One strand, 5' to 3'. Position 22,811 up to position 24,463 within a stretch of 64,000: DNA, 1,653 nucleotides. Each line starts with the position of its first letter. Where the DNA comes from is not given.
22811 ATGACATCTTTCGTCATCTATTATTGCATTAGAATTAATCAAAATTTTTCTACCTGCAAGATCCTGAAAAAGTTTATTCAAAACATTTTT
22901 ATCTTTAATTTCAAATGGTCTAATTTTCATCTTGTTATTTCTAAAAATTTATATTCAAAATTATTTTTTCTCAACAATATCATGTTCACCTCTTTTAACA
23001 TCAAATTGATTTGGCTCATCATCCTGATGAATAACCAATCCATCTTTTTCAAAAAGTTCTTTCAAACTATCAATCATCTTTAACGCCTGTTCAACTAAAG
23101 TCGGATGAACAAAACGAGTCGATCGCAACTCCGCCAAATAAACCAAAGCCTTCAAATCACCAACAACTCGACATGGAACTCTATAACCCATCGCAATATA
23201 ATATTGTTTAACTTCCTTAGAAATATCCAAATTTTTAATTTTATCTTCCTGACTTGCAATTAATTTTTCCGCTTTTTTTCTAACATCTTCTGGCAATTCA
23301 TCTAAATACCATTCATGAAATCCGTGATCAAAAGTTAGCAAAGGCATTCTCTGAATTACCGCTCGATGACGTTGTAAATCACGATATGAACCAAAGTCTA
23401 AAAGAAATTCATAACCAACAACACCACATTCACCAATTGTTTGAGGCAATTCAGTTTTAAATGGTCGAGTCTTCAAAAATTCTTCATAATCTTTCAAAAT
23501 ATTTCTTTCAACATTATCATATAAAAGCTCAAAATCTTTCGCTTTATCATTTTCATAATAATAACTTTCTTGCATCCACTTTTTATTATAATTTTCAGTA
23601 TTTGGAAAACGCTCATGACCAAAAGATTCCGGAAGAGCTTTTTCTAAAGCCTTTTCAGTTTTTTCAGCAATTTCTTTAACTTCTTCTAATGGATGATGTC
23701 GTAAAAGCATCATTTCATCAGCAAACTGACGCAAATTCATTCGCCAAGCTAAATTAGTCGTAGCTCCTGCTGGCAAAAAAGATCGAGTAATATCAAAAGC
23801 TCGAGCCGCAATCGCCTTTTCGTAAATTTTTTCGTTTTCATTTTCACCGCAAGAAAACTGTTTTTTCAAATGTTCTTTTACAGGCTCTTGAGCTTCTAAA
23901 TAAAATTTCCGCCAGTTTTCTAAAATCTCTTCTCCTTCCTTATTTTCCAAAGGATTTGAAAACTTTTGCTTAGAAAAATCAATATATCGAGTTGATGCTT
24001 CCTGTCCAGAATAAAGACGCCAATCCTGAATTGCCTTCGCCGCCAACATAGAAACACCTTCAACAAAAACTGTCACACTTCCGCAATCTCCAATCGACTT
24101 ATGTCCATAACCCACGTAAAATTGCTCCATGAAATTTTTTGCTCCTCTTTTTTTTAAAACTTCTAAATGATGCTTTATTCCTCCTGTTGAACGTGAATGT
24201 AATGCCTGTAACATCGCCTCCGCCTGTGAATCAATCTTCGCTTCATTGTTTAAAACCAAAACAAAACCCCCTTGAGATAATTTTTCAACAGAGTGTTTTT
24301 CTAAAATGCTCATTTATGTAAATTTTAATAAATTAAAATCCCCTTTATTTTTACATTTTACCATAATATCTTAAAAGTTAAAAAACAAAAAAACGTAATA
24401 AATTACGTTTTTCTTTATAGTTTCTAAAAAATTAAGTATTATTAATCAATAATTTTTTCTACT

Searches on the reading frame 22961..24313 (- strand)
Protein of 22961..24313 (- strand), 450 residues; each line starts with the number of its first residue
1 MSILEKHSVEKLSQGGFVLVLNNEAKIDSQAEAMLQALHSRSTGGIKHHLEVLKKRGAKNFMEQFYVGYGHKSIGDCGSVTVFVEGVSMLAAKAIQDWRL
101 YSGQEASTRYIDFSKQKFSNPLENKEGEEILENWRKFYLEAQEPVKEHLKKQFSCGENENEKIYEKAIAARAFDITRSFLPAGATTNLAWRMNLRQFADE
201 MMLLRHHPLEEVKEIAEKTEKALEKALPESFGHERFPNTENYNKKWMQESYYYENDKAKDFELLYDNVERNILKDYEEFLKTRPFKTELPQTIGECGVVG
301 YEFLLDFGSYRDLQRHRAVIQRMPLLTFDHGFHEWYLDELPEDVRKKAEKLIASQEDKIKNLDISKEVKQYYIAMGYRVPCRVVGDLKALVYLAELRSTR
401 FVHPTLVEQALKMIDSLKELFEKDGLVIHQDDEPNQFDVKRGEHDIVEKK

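Call 65: search_protein_families(library=ncbifam, proteins=[window:22961-24313:-], max_evalue=1e-10)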
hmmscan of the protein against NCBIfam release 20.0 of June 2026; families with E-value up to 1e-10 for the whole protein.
window:22961-24313:- (450 aa): 1 family
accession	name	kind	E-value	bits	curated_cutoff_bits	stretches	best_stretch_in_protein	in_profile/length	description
TIGR02170.1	thyX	equivalog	2.1e-13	50.3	87.9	1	61-231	42-208/211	FAD-dependent thymidylate synthase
